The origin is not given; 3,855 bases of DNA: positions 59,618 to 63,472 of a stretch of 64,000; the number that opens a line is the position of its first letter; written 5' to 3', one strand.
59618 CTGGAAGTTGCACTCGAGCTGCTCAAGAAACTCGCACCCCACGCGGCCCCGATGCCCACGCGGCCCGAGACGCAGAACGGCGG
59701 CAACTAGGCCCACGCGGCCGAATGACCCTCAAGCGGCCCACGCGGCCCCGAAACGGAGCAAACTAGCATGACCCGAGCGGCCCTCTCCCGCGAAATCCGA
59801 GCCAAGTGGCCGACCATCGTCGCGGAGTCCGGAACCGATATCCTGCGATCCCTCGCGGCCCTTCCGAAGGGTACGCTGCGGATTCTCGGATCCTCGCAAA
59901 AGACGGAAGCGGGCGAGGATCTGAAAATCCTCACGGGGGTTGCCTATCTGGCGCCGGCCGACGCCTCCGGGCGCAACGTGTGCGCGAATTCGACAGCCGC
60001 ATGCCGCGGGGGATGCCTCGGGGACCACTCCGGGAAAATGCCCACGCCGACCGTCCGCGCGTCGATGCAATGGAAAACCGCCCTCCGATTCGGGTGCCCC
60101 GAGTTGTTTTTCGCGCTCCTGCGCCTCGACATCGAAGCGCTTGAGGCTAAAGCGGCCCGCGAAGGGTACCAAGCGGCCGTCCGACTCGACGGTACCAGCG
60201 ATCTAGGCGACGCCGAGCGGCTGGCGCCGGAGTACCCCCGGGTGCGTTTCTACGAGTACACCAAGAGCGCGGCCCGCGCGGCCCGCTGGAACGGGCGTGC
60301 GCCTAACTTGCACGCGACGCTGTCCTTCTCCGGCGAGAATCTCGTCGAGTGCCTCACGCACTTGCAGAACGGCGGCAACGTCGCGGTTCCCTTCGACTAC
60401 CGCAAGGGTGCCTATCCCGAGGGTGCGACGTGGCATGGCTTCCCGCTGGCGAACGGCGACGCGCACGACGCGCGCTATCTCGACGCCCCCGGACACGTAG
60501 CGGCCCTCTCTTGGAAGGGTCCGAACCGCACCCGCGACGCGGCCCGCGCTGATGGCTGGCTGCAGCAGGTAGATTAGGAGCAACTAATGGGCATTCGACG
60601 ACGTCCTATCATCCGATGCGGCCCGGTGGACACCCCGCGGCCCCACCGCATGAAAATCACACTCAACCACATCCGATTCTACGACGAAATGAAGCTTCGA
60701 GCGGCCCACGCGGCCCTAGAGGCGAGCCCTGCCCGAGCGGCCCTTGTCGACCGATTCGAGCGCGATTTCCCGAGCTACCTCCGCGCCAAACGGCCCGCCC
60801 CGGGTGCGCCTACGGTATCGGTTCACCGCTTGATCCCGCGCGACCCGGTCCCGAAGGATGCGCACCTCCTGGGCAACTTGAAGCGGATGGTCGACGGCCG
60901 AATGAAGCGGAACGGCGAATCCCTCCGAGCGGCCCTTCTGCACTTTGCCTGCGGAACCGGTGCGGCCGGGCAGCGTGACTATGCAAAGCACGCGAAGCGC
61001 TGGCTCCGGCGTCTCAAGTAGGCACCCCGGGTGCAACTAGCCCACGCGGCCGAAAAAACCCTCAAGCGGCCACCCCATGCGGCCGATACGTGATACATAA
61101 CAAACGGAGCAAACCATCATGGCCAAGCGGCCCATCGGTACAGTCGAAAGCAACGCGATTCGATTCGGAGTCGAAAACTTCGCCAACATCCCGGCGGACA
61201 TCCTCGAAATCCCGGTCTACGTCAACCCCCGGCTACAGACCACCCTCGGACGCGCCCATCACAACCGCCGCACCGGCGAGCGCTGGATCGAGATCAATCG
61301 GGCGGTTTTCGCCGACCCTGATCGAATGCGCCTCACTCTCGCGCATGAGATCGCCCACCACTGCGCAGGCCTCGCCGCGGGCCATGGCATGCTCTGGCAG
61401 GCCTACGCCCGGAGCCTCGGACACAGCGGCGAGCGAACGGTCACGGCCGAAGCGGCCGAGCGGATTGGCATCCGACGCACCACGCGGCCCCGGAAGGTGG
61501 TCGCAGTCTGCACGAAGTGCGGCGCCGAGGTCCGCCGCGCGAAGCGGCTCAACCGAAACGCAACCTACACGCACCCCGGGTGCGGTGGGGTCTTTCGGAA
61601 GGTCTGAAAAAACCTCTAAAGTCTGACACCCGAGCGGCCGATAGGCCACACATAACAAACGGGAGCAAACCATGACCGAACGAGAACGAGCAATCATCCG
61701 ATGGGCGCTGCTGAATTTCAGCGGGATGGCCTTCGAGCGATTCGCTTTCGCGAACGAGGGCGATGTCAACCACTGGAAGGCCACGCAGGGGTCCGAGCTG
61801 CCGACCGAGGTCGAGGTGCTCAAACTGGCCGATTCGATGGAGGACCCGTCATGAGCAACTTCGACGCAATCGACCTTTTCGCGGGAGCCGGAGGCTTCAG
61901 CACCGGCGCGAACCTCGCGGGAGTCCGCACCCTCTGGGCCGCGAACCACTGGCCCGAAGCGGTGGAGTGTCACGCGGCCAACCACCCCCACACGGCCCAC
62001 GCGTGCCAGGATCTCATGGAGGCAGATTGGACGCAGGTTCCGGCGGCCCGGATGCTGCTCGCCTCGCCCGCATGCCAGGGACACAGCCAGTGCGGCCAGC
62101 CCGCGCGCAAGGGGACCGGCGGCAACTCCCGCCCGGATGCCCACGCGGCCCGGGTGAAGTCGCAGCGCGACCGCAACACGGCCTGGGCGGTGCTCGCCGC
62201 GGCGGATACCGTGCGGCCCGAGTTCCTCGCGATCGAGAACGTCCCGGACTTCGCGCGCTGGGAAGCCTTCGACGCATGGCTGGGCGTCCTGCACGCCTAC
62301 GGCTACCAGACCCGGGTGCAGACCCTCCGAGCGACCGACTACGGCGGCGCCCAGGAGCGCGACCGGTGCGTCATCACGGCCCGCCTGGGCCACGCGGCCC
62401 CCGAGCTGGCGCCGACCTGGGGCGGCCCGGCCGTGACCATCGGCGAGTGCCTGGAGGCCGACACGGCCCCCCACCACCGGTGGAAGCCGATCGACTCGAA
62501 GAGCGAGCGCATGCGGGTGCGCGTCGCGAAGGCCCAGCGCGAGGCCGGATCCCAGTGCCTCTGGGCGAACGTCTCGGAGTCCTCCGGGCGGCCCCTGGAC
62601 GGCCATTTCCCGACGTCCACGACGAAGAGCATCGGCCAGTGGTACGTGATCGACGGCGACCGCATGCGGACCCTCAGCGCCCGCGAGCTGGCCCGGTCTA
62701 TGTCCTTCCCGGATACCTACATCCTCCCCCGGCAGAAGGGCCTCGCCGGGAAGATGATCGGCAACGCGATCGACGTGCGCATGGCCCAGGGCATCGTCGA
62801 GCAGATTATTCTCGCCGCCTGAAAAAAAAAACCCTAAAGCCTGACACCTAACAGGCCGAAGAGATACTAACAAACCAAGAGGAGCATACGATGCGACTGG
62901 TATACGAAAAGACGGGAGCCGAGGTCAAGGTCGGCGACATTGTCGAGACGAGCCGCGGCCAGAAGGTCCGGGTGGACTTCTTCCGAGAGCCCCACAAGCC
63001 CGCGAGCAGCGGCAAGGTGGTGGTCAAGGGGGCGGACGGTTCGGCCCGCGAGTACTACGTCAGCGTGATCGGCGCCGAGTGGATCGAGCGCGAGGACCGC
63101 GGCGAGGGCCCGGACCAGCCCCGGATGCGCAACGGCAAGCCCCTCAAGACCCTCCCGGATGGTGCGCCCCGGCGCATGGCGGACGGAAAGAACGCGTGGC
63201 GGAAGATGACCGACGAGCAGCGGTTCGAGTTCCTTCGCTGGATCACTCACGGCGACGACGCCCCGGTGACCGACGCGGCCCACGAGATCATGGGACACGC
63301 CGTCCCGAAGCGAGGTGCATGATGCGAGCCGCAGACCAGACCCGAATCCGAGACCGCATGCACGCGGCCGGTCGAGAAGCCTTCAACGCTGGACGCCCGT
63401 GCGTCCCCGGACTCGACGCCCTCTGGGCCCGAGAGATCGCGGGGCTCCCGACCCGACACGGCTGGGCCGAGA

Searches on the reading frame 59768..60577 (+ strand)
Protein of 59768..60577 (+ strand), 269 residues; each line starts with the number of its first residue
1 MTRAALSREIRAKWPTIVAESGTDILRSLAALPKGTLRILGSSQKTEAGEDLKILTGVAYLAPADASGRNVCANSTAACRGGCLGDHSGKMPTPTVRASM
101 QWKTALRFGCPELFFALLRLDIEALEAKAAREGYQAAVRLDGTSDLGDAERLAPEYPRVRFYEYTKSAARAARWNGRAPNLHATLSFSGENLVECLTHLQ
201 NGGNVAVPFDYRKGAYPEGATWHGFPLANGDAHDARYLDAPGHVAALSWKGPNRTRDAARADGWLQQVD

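Call 17: search_protein_families(library=phrogs, proteins=[window:59768-60577:+], max_evalue=0.001)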
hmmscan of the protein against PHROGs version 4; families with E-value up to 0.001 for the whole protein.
window:59768-60577:+ (269 aa): 1 family
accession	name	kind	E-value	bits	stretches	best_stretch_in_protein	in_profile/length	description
phrog_1617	-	unknown function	1.2e-38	133.8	1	36-257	38-263/273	-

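Call 34: search_protein_families(library=pfam, proteins=[window:59768-60577:+], max_evalue=0.001)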
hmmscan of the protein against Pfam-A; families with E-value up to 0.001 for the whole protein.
window:59768-60577:+ (269 aa): 1 family
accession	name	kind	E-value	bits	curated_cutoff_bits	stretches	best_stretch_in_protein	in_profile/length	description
PF17338.8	GP88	-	6.6e-30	105.1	24.4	1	49-252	17-219/230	Gene product 88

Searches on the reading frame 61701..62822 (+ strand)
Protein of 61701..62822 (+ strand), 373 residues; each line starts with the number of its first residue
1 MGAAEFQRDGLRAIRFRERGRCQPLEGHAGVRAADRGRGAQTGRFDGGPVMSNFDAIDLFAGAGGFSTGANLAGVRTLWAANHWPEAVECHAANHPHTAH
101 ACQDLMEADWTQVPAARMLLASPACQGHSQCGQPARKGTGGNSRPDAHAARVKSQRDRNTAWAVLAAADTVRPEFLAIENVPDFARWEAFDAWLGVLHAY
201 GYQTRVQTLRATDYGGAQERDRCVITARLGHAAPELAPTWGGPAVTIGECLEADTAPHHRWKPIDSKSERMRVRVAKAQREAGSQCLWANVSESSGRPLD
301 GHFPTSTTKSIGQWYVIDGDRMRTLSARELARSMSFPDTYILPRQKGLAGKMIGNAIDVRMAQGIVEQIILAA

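Call 17: search_protein_families(library=phrogs, proteins=[window:61701-62822:+], max_evalue=0.001)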
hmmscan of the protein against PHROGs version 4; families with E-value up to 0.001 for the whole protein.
window:61701-62822:+ (373 aa): 8 families
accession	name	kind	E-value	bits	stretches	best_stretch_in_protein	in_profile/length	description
phrog_116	-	other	1.6e-68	232.8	1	50-370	204-490/779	DNA methyltransferase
phrog_363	-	other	5.5e-36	125.3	1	52-233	52-219/327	DNA methyltransferase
phrog_5999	-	other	5.2e-25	88.6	1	56-136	5-89/109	DNA methyltransferase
phrog_29443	-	unknown function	4.7e-09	36.7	1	57-189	6-126/273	-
phrog_23910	-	unknown function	4.9e-06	27.5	1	320-369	40-94/99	-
phrog_36001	-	unknown function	0.00054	19.3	1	55-109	19-73/715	-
phrog_13621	-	unknown function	0.00061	20.7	0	312-369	44-108/121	-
phrog_23072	-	other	0.00098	19.7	0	312-367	323-385/400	DNA methyltransferase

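Call 79: search_solved_structures(query=window:61701-62822:+, max_evalue=0.001)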
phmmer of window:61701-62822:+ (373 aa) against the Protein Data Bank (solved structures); distinct sequences matched with E-value up to 0.001: 42.
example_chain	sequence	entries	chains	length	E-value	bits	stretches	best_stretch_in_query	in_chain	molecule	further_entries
6x9i_A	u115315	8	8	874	2.6e-17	66.3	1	55-229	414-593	DNA (cytosine-5)-methyltransferase 1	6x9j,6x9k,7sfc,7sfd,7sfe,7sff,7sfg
9v36_A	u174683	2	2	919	3e-17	66.1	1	55-229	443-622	DNA (cytosine-5)-methyltransferase 1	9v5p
3pta_A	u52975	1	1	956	3.4e-17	66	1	55-229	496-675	DNA (cytosine-5)-methyltransferase 1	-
3swr_A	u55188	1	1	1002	3.8e-17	65.8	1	55-229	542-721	DNA (cytosine-5)-methyltransferase 1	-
4yoc_A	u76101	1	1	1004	3.9e-17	65.8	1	55-229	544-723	DNA (cytosine-5)-methyltransferase 1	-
3pt9_A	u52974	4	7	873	6.5e-17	65.1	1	53-229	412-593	DNA (cytosine-5)-methyltransferase 1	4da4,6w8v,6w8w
9mys_A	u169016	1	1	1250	7e-17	64.9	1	55-229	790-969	DNA (cytosine-5)-methyltransferase 1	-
9z07_A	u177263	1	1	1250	7e-17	64.9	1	55-229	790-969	DNA (cytosine-5)-methyltransferase 1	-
4wxx_A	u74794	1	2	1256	7.1e-17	64.9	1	55-229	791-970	DNA (cytosine-5)-methyltransferase 1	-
7xi9_A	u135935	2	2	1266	7.2e-17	64.9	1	55-229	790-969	DNA (cytosine-5)-methyltransferase 1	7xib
8xqc_A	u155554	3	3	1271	7.3e-17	64.9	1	55-229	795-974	DNA (cytosine-5)-methyltransferase 1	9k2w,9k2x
3pt6_A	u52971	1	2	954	8.3e-17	64.7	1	53-229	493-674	DNA (cytosine-5)-methyltransferase 1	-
5guv_A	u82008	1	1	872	8.7e-17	64.6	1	53-229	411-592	DNA (cytosine-5)-methyltransferase 1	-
5gut_A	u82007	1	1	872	9.8e-17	64.5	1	53-229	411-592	DNA (cytosine-5)-methyltransferase 1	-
5wy1_A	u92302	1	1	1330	1.6e-16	63.8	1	53-229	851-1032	DNA (cytosine-5)-methyltransferase 1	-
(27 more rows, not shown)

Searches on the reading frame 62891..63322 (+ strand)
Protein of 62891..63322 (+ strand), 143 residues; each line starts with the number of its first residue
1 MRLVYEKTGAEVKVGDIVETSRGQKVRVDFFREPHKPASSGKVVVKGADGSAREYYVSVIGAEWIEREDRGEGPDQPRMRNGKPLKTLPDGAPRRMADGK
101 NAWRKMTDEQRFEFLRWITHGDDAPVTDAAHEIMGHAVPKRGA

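Call 17: search_protein_families(library=phrogs, proteins=[window:62891-63322:+], max_evalue=0.001)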
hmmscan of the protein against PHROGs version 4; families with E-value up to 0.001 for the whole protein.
window:62891-63322:+ (143 aa): 0 families

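Call 46: find_encoding_contigs(protein=window:62891-63322:+, flank=10000, max_places=3)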
Protein window:62891-63322:+ (143 aa): 5 contigs read that carry it; 2 places shown.
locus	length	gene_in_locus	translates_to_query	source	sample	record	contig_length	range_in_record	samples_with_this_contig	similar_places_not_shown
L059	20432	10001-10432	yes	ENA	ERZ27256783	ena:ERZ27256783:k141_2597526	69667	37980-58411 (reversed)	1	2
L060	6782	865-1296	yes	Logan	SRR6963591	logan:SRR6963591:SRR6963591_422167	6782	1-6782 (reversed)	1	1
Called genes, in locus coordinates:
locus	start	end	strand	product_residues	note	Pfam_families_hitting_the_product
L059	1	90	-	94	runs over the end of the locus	-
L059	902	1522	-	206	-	-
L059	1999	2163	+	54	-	-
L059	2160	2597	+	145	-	-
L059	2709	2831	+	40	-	-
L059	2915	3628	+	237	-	-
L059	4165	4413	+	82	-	-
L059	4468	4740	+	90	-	-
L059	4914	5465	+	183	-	-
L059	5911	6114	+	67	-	-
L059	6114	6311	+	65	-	-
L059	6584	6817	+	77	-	-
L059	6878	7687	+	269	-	PF17338:GP88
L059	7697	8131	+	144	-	-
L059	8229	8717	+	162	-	PF10263:SprT-like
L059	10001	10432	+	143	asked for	-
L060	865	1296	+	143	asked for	-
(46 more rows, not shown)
